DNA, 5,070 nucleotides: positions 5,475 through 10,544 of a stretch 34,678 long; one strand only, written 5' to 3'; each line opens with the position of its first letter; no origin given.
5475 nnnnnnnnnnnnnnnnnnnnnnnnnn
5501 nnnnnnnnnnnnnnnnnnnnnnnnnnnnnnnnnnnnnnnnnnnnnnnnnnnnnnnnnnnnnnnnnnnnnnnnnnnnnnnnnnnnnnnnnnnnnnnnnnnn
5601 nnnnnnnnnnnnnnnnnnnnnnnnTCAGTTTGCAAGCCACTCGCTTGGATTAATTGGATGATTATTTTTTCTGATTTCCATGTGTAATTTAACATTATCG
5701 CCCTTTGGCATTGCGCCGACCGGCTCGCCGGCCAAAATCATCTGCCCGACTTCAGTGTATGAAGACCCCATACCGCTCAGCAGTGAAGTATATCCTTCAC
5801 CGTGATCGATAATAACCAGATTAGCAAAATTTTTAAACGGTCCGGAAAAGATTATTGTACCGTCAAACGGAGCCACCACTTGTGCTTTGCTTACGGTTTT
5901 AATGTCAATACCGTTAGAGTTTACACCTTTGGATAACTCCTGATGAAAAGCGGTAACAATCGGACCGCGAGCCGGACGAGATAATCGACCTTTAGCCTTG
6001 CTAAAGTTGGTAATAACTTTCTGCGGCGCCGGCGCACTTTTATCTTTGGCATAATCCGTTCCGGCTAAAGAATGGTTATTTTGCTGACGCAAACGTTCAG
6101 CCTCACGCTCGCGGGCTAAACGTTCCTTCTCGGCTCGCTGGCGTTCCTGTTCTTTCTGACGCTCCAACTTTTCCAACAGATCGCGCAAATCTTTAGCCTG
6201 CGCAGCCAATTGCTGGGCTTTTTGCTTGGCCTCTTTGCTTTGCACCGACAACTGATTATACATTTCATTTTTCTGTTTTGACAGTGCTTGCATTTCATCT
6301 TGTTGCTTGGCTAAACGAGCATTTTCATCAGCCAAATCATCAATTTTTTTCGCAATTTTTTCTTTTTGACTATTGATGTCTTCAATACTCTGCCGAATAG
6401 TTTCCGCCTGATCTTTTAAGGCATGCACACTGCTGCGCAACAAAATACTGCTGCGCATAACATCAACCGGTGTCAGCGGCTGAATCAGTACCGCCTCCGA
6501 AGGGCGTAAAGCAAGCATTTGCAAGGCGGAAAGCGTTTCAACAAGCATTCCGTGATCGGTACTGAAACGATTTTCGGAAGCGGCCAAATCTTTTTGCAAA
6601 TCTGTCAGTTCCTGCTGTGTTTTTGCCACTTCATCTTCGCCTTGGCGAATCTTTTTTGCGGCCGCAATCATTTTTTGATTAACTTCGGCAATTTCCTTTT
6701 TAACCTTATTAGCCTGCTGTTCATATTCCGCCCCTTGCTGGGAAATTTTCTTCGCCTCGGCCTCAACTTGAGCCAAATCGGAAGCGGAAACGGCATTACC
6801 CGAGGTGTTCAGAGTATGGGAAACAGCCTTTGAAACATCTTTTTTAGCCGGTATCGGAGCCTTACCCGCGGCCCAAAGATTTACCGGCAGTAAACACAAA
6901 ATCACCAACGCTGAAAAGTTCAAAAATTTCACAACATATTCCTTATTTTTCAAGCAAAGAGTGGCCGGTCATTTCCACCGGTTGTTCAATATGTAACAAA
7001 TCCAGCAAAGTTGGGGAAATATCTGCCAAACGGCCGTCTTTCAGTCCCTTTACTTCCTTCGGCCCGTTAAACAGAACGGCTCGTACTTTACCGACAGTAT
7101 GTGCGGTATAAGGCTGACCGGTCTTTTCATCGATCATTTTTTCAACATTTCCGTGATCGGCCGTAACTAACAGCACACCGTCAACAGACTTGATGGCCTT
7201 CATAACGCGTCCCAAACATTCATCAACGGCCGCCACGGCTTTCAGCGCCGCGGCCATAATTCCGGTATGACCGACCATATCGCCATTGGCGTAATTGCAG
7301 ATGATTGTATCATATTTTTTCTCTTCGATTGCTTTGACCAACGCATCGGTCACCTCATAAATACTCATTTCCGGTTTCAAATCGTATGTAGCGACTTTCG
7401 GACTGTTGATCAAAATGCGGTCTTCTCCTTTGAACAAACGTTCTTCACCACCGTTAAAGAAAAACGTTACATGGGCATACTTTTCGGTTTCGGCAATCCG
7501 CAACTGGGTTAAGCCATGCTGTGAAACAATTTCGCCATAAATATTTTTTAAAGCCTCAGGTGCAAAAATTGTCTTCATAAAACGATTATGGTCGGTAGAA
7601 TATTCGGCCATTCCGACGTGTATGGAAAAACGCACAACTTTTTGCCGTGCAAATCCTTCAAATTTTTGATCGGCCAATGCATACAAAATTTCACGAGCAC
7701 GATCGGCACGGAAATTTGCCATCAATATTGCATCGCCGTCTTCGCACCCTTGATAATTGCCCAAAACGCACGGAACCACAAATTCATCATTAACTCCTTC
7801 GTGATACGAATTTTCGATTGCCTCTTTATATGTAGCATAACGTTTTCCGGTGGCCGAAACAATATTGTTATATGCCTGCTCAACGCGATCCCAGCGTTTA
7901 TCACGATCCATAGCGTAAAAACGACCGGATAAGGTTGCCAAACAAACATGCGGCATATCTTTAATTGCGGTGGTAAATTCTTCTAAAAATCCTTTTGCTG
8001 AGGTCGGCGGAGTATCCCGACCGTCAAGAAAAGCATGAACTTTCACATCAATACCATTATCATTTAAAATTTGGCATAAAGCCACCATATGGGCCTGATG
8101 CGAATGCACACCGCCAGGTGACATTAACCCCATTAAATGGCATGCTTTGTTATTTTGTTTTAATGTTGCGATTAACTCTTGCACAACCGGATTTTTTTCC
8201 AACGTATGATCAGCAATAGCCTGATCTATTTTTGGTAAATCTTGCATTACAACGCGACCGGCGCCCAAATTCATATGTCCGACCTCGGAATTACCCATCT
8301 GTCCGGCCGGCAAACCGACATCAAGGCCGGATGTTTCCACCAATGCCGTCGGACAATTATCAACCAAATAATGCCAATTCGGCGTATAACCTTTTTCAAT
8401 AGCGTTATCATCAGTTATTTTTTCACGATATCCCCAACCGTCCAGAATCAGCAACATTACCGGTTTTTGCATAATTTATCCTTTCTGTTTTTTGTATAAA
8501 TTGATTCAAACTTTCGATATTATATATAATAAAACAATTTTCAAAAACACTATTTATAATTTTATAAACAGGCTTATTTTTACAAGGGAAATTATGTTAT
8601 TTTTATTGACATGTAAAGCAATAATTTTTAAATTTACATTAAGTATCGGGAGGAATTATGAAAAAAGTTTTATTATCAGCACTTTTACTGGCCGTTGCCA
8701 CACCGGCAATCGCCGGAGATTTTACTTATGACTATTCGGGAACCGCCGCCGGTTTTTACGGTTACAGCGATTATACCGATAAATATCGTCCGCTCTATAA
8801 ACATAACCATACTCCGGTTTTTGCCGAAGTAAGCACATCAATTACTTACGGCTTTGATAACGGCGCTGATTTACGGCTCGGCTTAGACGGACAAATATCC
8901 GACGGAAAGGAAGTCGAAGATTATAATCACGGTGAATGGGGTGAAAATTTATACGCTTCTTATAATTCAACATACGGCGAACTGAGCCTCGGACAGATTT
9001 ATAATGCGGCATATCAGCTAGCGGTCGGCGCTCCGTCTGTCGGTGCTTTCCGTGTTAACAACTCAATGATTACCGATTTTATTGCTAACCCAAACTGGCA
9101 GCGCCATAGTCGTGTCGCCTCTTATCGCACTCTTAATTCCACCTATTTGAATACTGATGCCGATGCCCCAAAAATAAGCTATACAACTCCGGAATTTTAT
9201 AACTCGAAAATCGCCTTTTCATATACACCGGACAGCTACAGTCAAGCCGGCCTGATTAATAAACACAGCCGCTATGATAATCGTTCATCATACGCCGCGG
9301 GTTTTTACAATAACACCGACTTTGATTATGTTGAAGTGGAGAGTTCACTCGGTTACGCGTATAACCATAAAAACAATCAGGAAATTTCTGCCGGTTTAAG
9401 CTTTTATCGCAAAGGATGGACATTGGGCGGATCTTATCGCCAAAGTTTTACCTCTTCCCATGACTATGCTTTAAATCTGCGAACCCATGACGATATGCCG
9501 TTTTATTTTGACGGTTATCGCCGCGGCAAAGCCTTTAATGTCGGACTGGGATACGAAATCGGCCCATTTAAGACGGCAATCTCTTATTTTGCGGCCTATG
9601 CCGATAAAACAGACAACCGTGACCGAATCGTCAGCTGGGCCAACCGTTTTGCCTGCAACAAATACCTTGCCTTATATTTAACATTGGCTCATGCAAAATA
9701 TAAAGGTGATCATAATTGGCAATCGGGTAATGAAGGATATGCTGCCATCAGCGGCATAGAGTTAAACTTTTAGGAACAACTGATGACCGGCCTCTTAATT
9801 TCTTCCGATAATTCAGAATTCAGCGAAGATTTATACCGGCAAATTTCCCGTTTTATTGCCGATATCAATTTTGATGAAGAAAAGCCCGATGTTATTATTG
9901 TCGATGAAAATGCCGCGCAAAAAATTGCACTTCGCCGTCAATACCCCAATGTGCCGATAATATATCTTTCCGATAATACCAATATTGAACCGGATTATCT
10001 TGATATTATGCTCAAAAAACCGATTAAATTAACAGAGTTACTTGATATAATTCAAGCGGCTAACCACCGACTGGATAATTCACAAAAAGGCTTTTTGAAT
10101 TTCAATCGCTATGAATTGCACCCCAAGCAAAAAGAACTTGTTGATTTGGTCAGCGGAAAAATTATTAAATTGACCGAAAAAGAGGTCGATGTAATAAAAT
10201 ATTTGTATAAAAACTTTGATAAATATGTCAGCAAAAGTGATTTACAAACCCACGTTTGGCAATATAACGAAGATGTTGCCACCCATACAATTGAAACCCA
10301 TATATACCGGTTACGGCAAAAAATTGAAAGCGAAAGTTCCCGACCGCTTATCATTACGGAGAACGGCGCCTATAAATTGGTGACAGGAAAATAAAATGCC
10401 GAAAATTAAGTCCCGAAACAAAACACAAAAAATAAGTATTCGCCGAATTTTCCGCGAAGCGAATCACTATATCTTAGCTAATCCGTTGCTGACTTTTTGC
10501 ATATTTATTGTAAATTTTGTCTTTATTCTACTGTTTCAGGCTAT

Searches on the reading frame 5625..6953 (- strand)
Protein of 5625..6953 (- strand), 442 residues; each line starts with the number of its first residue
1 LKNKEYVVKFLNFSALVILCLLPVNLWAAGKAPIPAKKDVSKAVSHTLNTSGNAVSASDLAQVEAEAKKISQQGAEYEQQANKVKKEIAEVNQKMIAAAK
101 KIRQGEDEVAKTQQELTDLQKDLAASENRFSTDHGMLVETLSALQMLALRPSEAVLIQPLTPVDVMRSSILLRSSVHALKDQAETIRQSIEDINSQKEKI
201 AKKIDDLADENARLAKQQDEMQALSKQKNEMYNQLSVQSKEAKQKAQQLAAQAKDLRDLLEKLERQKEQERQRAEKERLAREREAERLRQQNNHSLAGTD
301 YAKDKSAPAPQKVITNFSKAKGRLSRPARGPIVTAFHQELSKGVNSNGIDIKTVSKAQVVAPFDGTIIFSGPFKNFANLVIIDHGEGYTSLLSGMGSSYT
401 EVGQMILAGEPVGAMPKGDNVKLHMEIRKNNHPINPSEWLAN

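Call 69: search_protein_families(library=pfam, proteins=[window:5625-6953:-], max_evalue=0.00001)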
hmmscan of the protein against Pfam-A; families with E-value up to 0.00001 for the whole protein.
window:5625-6953:- (442 aa): 1 family
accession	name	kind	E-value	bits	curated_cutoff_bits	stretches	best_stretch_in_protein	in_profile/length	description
PF01551.29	Peptidase_M23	-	5.6e-19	68.6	28.7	1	346-436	3-96/96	Peptidase family M23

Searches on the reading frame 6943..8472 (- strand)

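Call 69: search_protein_families(library=pfam, proteins=[window:6943-8472:-], max_evalue=0.00001)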
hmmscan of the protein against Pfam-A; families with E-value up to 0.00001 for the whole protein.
window:6943-8472:- (509 aa): 3 families
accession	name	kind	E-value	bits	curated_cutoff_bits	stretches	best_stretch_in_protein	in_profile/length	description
PF01676.23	Metalloenzyme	-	2e-78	263.8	24.3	1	3-496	1-251/252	Metalloenzyme superfamily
PF06415.18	iPGM_N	-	1.1e-73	247.7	27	1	82-292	1-216/217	BPG-independent PGAM N-terminus (iPGM_N)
PF01663.27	Phosphodiest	-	9.6e-06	25.8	23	0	377-443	147-222/342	Type I phosphodiesterase / nucleotide pyrophosphatase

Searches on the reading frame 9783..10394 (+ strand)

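Call 69: search_protein_families(library=pfam, proteins=[window:9783-10394:+], max_evalue=0.00001)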
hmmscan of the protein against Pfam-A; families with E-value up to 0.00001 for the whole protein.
window:9783-10394:+ (203 aa): 1 family
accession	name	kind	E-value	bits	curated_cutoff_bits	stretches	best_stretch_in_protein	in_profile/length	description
PF00486.34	Trans_reg_C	-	6.5e-18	65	26.2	1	126-195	2-72/77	Transcriptional regulatory protein, C terminal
